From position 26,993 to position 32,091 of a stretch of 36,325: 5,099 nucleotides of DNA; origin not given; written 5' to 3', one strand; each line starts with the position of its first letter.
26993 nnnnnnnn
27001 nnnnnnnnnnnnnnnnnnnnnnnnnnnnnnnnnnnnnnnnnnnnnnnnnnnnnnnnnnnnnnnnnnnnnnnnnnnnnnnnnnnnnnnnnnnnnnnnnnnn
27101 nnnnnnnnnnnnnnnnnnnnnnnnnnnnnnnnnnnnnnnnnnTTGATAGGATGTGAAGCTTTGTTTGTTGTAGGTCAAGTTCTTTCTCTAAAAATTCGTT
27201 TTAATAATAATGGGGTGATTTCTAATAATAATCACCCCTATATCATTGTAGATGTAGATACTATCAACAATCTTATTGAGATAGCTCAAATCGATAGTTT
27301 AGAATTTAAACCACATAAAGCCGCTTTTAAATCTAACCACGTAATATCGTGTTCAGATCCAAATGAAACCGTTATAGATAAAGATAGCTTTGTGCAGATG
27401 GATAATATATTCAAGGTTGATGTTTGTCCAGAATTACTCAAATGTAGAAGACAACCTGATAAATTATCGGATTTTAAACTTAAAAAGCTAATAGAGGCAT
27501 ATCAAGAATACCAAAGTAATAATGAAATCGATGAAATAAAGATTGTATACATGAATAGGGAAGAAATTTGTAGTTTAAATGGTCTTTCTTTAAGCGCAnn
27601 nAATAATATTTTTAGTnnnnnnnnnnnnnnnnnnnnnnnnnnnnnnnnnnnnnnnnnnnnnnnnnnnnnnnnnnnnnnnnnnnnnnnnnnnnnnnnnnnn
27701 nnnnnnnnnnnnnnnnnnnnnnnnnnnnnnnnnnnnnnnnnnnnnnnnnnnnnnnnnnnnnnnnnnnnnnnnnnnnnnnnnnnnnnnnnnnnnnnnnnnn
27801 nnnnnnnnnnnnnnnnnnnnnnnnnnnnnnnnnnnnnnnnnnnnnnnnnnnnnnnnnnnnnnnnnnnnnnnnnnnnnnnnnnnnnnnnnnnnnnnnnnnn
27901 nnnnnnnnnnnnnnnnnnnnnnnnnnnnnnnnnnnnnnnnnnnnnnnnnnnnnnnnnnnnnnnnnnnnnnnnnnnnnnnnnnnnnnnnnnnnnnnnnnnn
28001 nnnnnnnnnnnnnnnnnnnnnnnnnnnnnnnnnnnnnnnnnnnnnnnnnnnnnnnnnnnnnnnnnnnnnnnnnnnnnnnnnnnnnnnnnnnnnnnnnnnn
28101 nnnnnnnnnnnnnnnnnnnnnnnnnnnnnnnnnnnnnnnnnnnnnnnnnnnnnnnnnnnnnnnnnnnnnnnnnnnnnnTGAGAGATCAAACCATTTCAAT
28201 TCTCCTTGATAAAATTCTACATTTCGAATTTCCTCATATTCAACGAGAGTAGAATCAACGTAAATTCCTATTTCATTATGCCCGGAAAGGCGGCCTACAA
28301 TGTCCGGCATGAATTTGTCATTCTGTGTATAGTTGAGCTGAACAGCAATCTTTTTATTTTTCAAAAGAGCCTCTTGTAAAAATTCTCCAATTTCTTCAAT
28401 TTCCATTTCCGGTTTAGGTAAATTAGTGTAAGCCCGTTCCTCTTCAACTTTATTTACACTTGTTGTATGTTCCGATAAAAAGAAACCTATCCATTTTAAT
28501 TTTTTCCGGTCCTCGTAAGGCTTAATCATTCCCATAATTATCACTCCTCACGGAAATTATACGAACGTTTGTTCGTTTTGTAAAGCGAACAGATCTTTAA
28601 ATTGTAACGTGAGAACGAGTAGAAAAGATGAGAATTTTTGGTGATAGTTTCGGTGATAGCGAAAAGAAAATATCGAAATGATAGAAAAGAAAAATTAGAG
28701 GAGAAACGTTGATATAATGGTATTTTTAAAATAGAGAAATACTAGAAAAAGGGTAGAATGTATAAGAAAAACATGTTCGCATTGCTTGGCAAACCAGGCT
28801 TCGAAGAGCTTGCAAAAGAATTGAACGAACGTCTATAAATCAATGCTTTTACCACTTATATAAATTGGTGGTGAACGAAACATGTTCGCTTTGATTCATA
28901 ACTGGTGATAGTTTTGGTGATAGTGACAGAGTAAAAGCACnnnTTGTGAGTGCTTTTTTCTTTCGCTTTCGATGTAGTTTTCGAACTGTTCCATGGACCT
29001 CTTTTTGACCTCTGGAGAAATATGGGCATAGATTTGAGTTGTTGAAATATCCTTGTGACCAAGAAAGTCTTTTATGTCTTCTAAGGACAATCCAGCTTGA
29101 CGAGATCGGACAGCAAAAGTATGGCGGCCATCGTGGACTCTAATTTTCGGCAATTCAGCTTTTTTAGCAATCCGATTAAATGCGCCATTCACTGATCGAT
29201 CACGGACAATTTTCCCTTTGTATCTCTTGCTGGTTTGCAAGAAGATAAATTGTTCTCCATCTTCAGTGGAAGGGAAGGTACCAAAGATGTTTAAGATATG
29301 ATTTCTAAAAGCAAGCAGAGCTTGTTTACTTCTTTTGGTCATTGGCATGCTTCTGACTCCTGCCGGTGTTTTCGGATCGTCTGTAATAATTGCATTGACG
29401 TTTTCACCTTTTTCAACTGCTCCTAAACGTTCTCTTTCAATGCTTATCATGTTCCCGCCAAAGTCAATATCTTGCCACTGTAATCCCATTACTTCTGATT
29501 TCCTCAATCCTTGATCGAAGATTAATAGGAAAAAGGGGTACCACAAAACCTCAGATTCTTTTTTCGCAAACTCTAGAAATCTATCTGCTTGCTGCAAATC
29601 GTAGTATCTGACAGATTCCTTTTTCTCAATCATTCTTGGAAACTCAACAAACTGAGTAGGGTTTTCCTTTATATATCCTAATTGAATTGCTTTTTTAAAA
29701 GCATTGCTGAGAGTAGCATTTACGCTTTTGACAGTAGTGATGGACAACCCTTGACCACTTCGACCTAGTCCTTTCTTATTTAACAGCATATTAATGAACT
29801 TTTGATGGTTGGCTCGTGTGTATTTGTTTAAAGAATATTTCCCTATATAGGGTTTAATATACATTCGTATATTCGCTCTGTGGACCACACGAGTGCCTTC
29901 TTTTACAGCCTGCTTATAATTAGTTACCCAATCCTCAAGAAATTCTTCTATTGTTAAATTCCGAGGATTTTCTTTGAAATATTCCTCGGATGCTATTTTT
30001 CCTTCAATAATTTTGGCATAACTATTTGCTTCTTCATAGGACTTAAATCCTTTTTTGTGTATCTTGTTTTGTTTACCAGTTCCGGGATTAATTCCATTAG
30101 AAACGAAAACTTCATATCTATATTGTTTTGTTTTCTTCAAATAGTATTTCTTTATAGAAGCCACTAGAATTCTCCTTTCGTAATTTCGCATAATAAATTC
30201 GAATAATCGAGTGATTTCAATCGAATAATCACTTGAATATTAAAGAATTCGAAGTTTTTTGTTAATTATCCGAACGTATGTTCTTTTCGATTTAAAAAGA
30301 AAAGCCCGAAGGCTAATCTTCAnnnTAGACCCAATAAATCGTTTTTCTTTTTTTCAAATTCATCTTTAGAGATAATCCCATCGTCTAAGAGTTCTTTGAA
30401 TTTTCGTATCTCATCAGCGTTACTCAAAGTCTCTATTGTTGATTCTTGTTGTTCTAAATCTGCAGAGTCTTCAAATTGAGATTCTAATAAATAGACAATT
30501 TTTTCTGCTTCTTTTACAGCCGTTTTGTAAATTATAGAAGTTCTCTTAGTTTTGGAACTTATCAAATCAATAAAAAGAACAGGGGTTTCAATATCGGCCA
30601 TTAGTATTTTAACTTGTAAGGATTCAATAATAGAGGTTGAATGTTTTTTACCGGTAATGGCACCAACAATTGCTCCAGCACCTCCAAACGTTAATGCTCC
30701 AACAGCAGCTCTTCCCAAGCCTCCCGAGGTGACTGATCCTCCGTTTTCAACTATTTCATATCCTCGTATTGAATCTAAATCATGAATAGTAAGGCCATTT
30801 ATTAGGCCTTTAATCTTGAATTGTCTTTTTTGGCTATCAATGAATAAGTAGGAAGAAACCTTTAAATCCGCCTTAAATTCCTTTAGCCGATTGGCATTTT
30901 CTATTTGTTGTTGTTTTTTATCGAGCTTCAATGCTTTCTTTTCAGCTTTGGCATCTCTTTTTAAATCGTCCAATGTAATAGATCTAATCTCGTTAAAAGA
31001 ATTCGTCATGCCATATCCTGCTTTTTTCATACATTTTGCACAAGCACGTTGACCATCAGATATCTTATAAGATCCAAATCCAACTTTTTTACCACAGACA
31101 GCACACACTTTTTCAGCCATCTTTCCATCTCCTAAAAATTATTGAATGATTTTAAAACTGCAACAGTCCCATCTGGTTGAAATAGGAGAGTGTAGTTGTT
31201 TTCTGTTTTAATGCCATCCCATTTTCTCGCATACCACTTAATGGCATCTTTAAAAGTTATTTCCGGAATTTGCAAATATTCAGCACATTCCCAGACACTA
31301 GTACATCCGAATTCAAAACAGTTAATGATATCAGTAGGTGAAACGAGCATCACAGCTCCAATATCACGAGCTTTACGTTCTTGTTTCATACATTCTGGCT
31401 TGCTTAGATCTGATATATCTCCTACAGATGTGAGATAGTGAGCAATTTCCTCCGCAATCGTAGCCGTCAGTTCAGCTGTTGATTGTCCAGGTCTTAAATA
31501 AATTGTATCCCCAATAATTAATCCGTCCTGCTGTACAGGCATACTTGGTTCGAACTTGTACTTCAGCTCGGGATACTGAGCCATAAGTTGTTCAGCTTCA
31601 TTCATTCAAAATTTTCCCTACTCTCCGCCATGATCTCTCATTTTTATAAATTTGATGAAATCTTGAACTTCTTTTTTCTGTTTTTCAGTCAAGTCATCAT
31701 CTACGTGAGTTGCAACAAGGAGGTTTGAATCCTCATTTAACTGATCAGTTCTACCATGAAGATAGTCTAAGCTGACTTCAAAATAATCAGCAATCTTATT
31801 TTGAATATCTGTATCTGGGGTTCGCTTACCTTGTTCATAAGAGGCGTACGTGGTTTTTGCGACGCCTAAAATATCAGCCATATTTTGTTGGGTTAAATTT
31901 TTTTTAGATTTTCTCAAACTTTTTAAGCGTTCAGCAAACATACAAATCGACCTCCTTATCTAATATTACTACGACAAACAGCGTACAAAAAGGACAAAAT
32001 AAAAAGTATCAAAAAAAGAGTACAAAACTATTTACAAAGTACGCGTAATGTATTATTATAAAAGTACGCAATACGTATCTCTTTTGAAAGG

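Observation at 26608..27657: Panacea-domain antitoxin-like gene coupled to a MazF/PemK-like toxin candidate: a self-contained PanAT-type cassette in the prophage accessory island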

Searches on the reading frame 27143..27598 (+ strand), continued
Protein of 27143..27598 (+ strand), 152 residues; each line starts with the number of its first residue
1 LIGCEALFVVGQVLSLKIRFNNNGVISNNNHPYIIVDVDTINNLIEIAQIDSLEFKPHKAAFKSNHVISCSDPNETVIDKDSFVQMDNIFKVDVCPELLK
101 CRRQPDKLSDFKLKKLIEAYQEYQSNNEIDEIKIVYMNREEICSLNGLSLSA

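Call 49: find_encoding_contigs(protein=P0258, flank=3000, max_places=3)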
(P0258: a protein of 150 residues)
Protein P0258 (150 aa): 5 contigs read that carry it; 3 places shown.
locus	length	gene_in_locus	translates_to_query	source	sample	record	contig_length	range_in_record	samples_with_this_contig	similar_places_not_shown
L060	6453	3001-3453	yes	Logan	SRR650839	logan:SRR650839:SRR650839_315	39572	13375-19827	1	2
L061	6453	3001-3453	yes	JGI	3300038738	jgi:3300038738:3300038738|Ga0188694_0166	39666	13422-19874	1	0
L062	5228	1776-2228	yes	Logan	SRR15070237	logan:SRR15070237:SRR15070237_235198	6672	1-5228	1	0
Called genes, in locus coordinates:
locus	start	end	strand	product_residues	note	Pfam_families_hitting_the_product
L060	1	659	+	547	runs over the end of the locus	PF04851:ResIII, PF00270:DEAD, PF13401:AAA_22 (faint), PF00271:Helicase_C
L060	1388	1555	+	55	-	-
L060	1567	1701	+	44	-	-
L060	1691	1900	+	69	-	-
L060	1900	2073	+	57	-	-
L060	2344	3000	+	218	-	PF13274:SocA_Panacea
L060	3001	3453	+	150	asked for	-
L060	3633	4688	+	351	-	PF02498:Bro-N (weak)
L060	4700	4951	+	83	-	PF18903:DUF5659 (weak)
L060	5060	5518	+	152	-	-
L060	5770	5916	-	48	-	-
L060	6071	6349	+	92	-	-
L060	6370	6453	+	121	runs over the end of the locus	PF01844:HNH (weak)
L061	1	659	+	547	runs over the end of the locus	PF04851:ResIII, PF00270:DEAD, PF13401:AAA_22 (faint), PF00271:Helicase_C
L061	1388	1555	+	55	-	-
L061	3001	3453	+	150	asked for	-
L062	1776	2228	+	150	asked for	-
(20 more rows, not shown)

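Call 51: search_dna_similar(query=window:27161-27598:+, collection=phages, mode=protein, max_evalue=0.01, max_rows=30)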
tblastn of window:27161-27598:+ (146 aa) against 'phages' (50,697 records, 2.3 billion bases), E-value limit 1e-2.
Records with a match: 1; places in all: 1; records where one place covers at least 80% of the query: 0.
Best place of each record, by identity: <60% 1.
By first word of the organism name: Clostridium 1.
By host as written in the record: Clostridium botulinum D str. 1873 1.
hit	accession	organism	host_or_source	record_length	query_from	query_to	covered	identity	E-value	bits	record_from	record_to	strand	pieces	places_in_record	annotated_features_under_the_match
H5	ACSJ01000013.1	Clostridium phage D-1873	Clostridium botulinum D str. 1873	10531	1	84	58%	29.8%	3e-3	42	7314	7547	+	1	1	conserved hypothetical protein (x2)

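Call 52: search_dna_similar(query=window:27161-27598:+, collection=plasmids, mode=protein, max_evalue=0.01, max_rows=20)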
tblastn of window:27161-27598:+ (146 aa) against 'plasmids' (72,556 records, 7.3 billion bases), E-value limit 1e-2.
Records with a match: 2; places in all: 2; records where one place covers at least 80% of the query: 1.
Best place of each record, by identity: <60% 2.
By first word of the organism name: Clostridium 2.
By predicted mobility (MOB-suite, as given by PLSDB): non-mobilizable 2.
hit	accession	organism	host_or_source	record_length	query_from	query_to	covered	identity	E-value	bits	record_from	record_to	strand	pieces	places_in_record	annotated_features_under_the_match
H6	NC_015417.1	Clostridium botulinum BKT015925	-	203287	4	140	94%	27.3%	3e-3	44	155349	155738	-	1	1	hypothetical protein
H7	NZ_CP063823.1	Clostridium botulinum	Ham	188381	1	84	58%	29.8%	8e-3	42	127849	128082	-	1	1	hypothetical protein | Panacea domain-containing protein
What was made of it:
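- Tried and rejected: Known phages and plasmids: tblastn of PanT found almost nothing, only marginal hits in C. botulinum phage and plasmid records, one of them beside a Panacea gene (calls 51, 52).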

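Call 53: find_related_loci(query=A1, collection=viral_contigs, flank=6000)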
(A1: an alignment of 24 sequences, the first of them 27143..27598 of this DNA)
Query A1 (152 aa) in viral_contigs; peptide patterns used: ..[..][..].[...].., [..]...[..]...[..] (x = any residue, [..] = any of these).
60 stretches matched a pattern; 3 encode a relative of the query (tblastn E <= 1e-3); 3 distinct loci.
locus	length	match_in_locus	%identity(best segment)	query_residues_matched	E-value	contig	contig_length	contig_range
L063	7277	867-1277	58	10-146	5e-51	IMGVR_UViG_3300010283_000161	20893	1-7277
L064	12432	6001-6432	53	3-146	5e-45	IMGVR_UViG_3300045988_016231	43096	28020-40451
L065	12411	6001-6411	50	10-146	3e-42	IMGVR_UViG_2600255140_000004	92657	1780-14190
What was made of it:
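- Tried and rejected: IMG/VR yielded 3 loci (call 53).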

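Call 69: fold_search(model_id=the predicted structure, library=viral)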
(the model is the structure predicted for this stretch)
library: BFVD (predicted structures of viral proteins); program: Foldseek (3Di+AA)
matches with E <= 10: 604; with E <= 0.001: 3
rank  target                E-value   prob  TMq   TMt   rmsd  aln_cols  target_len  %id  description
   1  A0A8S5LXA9            5.4e-06  1.00  0.59  0.71   3.6       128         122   15  Endoribonuclease [Siphoviridae sp. ctRiO19]
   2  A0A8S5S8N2            2.4e-05  1.00  0.57  0.70   3.7       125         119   16  PemK-like protein [Phage sp. ctGns7]
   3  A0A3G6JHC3            3.8e-04  1.00  0.55  0.74   3.7       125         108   13  Type II toxin-antitoxin system PemK/MazF family toxin [Lactobacillus phage ViSo-2018a]
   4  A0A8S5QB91            1.6e-03  1.00  0.50  0.42   6.6       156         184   14  PemK-like protein [Myoviridae sp. ctdv95]
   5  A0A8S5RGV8            2.1e-03  1.00  0.54  0.33   4.0       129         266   11  PemK-like protein [virus sp. ctiha2]
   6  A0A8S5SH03            3.0e-03  1.00  0.47  0.51   7.2       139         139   12  PemK-like protein [Siphoviridae sp. ctBCr48]
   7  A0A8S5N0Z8            3.4e-03  1.00  0.51  0.45   9.0       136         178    9  Endoribonuclease [Siphoviridae sp. ctpbb7]
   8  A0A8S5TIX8            1.4e-02  0.80  0.38  0.21  15.3       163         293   15  Uncharacterized protein [Myoviridae sp. ctXXl13]
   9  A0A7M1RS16            4.5e-02  0.90  0.39  0.34   5.4       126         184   13  Uncharacterized protein [uncultured phage cr6_1]
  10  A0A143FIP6            4.5e-02  0.21  0.24  0.18  19.0       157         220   11  Uncharacterized protein [Bacillus phage Vinny]
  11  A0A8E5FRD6            4.5e-02  0.15  0.21  0.18  14.5       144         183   14  Polymerase PA (Fragment) [Influenza A virus]
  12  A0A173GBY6            9.5e-02  0.33  0.25  0.36   9.1       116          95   17  Uncharacterized protein [Bacillus phage SalinJah]
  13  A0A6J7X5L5            1.2e-01  0.75  0.25  0.13   3.1        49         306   16  Gn_AT_II domain containing protein [uncultured Caudovirales phage]
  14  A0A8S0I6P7            1.4e-01  0.66  0.33  0.49   7.3       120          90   13  (no name in the UniProt tables at hand)
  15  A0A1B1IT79            1.6e-01  0.11  0.23  0.23  14.2       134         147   12  (no name in the UniProt tables at hand)
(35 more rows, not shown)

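Call 83: find_encoding_contigs(protein=P0003, flank=2000, max_places=2)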
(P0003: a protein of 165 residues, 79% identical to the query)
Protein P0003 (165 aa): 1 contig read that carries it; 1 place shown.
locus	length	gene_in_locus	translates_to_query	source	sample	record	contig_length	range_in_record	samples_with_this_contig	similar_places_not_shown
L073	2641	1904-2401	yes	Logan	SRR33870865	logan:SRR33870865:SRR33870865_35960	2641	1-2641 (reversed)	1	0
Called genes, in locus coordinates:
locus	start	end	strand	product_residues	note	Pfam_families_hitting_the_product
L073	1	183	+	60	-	?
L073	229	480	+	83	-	PF19385:DUF5960 (faint)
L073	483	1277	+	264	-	PF01520:Amidase_3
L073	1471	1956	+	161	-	PF13274:SocA_Panacea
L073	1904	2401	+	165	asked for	-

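Call 84: find_encoding_contigs(protein=P0004, flank=2000, max_places=2)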
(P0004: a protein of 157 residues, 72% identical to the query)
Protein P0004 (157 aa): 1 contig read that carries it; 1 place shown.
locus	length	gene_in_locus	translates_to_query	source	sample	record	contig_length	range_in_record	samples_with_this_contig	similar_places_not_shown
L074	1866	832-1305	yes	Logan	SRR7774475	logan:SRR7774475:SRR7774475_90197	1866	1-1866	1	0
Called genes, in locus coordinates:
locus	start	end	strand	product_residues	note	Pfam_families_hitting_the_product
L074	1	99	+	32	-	?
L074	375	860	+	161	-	PF13274:SocA_Panacea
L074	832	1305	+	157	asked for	-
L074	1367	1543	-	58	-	-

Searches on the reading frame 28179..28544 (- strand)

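Call 33: search_protein_families(library=pfam, proteins=[window:28179-28544:-], max_evalue=0.01)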
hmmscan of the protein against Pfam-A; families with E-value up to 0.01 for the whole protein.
window:28179-28544:- (122 aa): 1 family
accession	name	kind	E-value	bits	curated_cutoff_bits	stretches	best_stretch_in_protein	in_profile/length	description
PF08863.15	YolD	-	0.0075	16.8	27.5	1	22-70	1-50/94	YolD-like protein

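Call 76: search_protein_families(library=phrogs, proteins=[window:28179-28544:-], max_evalue=0.001)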
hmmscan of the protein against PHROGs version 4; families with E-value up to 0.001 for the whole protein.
window:28179-28544:- (122 aa): 2 families
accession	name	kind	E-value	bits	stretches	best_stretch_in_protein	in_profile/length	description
phrog_16307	-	unknown function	2.9e-12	47.8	1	9-113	20-129/131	-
phrog_3352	-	unknown function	0.00084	20.4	1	11-70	5-66/111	-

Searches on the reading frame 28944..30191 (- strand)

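Call 33: search_protein_families(library=pfam, proteins=[window:28944-30191:-], max_evalue=0.01)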
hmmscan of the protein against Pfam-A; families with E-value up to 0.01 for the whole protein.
window:28944-30191:- (416 aa): 4 families
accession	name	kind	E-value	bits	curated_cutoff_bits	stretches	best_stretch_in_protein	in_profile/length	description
PF00589.27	Phage_integrase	-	7e-25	88.2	27.1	1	199-392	5-169/172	Phage integrase family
PF14659.12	Phage_int_SAM_3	-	7.3e-16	58.6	22.6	1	80-136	1-57/58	Phage integrase, N-terminal SAM-like domain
PF14657.12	Arm-DNA-bind_4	-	7e-08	32.4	22.3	1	25-68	1-44/47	Arm DNA-binding domain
PF13102.12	Phage_int_SAM_5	-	8.5e-07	29.7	22.3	1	83-179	4-93/98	Phage integrase SAM-like domain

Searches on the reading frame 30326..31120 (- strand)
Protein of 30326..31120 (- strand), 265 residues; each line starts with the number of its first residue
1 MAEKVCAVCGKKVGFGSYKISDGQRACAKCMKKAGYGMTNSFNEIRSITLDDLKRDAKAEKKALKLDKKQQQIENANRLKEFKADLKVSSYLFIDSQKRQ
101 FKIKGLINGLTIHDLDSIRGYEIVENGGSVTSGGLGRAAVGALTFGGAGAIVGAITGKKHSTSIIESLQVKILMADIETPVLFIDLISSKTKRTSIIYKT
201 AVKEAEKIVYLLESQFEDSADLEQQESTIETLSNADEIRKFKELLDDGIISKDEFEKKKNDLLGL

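Call 33: search_protein_families(library=pfam, proteins=[window:30326-31120:-], max_evalue=0.01)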
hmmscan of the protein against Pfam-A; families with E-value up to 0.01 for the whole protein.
window:30326-31120:- (265 aa): 2 families
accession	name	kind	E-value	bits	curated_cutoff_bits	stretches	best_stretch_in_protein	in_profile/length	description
PF09851.14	SHOCT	-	4.7e-09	36.2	27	1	236-263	1-28/28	Short C-terminal domain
PF14471.11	DUF4428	-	3.5e-06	27.2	27.8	1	6-54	2-49/51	Domain of unknown function (DUF4428)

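Call 76: search_protein_families(library=phrogs, proteins=[window:30326-31120:-], max_evalue=0.001)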
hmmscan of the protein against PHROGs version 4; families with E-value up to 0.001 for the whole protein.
window:30326-31120:- (265 aa): 5 families
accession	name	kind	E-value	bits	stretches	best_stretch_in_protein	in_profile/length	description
phrog_888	-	unknown function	2.5e-58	198.9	1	3-265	7-271/271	-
phrog_27136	-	unknown function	3.1e-19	70.3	1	115-212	120-217/224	-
phrog_2700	-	unknown function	2e-09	38.4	1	193-264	252-330/331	-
phrog_27819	-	unknown function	8.7e-06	26.6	1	107-193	109-198/239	-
phrog_20665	-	unknown function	0.0006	20.3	1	114-265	165-306/306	-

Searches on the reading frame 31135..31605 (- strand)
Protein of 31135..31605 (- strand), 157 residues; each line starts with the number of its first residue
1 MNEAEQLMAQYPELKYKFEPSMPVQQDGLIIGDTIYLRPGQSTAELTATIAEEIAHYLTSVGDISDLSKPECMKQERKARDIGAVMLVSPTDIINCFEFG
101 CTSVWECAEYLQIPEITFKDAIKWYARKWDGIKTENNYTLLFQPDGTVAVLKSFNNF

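Call 33: search_protein_families(library=pfam, proteins=[window:31135-31605:-], max_evalue=0.01)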
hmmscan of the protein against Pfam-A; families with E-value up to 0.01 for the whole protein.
window:31135-31605:- (157 aa): 0 families

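Call 76: search_protein_families(library=phrogs, proteins=[window:31135-31605:-], max_evalue=0.001)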
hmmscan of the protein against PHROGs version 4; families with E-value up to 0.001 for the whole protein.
window:31135-31605:- (157 aa): 2 families
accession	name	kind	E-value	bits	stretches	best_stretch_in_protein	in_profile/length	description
phrog_87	-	other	3.4e-27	96.7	1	7-147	45-185/227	metallo-protease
phrog_13670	-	unknown function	0.00019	22.6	1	1-80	1-84/95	-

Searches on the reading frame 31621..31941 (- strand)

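Call 76: search_protein_families(library=phrogs, proteins=[window:31621-31941:-], max_evalue=0.001)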
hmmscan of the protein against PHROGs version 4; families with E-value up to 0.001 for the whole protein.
window:31621-31941:- (107 aa): 18 families
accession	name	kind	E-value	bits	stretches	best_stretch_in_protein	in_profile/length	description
phrog_8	-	transcription regulation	5.7e-29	102.6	1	1-95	76-156/346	transcriptional regulator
phrog_4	-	transcription regulation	3.7e-14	53.5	1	2-83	137-205/400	transcriptional repressor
phrog_2967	-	transcription regulation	2.4e-09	38.1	1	2-69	11-77/225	transcriptional regulator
phrog_1994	-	DNA, RNA and nucleotide metabolism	1.4e-08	35.8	1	4-105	2-99/170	DNA binding protein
phrog_2328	-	transcription regulation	1.7e-08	35.3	1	2-66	16-79/128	transcriptional repressor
phrog_7241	-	transcription regulation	3.2e-08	34.6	1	11-61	70-120/122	transcriptional regulator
phrog_2104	-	unknown function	1.2e-07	32.9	1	3-50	41-87/103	-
phrog_2439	-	transcription regulation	4.7e-07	30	1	4-72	10-77/367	transcriptional regulator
phrog_147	-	transcription regulation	1e-06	30.1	1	2-54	5-59/100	transcriptional regulator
phrog_5823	-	transcription regulation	2.9e-06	27.7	1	2-71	7-76/404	transcriptional regulator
phrog_6499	-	transcription regulation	8.8e-06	26.2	1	12-55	22-65/157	transcriptional regulator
phrog_7950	-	transcription regulation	1.6e-05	25.9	1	4-41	10-49/68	transcriptional repressor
phrog_3037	-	transcription regulation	7.8e-05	23.6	1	3-96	19-108/189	transcriptional repressor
phrog_1124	-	transcription regulation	0.00022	21.8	1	7-98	11-106/177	transcriptional regulator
phrog_6962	-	unknown function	0.00025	22.3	1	7-42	7-41/73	-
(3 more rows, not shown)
